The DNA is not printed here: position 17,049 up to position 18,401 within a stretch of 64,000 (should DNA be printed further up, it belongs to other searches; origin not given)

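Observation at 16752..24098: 2136-aa thioester-domain/Cna-B multidomain adhesin in an operon with a class B sortase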

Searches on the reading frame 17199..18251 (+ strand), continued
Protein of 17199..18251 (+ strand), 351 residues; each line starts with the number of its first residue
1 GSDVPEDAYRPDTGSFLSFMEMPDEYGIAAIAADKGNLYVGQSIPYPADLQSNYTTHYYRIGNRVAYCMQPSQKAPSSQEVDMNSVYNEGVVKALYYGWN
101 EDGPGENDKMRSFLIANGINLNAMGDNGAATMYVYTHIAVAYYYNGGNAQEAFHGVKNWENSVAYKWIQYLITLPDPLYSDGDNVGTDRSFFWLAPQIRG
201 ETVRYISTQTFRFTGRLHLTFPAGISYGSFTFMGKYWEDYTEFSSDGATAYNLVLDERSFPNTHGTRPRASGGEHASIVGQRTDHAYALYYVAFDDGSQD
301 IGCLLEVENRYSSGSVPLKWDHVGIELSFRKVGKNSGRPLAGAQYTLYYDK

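Call 73: fold_search(model_id=the predicted structure, library=pdb)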
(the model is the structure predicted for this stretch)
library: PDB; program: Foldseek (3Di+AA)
matches with E <= 10: 530; with E <= 0.001: 4
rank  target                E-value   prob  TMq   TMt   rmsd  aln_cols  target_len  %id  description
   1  6fwv_B                1.2e-06  1.00  0.36  0.23  10.2       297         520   11  The Bacillus anthracis TIE protein (released 2018-08-08)
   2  6fwy_C                5.2e-06  1.00  0.35  0.38  12.7       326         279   10  Thioester domain of the Enterococcus faecium TIE86 protein (released 2018-08-08)
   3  6fwv_A                2.0e-05  1.00  0.35  0.22  10.4       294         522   11  The Bacillus anthracis TIE protein (released 2018-08-08)
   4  6fx6                  5.8e-04  0.99  0.29  0.36  10.0       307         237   12  Thioester domain of the Staphylococcus aureus TIE protein (released 2018-08-08)
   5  4m0l_A                7.3e-02  0.08  0.14  0.12  22.1       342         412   10  Gamma subunit of the translation initiation factor 2 from Sulfolobus solfataricus complexed with GDP (released 2013-08-28)
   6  2x40                  1.1e-01  0.07  0.11  0.06  21.6       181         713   12  Structure of beta-glucosidase 3B from Thermotoga neapolitana in complex with glycerol (released 2010-02-09)
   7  2x41                  1.2e-01  0.11  0.11  0.06  20.9       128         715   11  Structure of beta-glucosidase 3B from Thermotoga neapolitana in complex with glucose (released 2010-02-09)
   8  4rd1                  1.3e-01  0.06  0.14  0.12  23.7       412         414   10  Structure of aIF2-gamma H97A variant from Sulfolobus solfataricus bound to GTP (released 2015-05-27)
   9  2x42                  1.3e-01  0.04  0.11  0.06  23.1       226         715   10  Structure of beta-glucosidase 3B from Thermotoga neapolitana in complex with alpha-D-glucose (released 2010-02-09)
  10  4hox                  1.7e-01  0.08  0.14  0.09  15.9       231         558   13  The crystal structure of isomaltulose synthase from Erwinia rhapontici NX5 in complex with Tris (released 2013-11-13)
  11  2i45_J                1.7e-01  0.18  0.10  0.21  11.3        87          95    7  Crystal structure of protein NMB1881 from Neisseria meningitidis (released 2006-09-19)
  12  8oz0_E                1.7e-01  0.04  0.11  0.09  23.4       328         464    7  Structure of a human 48S translation initiation complex with eIF4F and eIF4A (released 2024-02-07)
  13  2i45_A                1.8e-01  0.16  0.09  0.22  12.0        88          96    8  Crystal structure of protein NMB1881 from Neisseria meningitidis (released 2006-09-19)
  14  1dml_A                1.8e-01  0.08  0.08  0.09  21.5       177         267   11  CRYSTAL STRUCTURE OF HERPES SIMPLEX UL42 BOUND TO THE C-TERMINUS OF HSV POL (released 2000-03-15)
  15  5tz8_A                1.8e-01  0.04  0.12  0.07  22.1       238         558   10  Crystal structure of S. aureus TarS (released 2017-01-04)
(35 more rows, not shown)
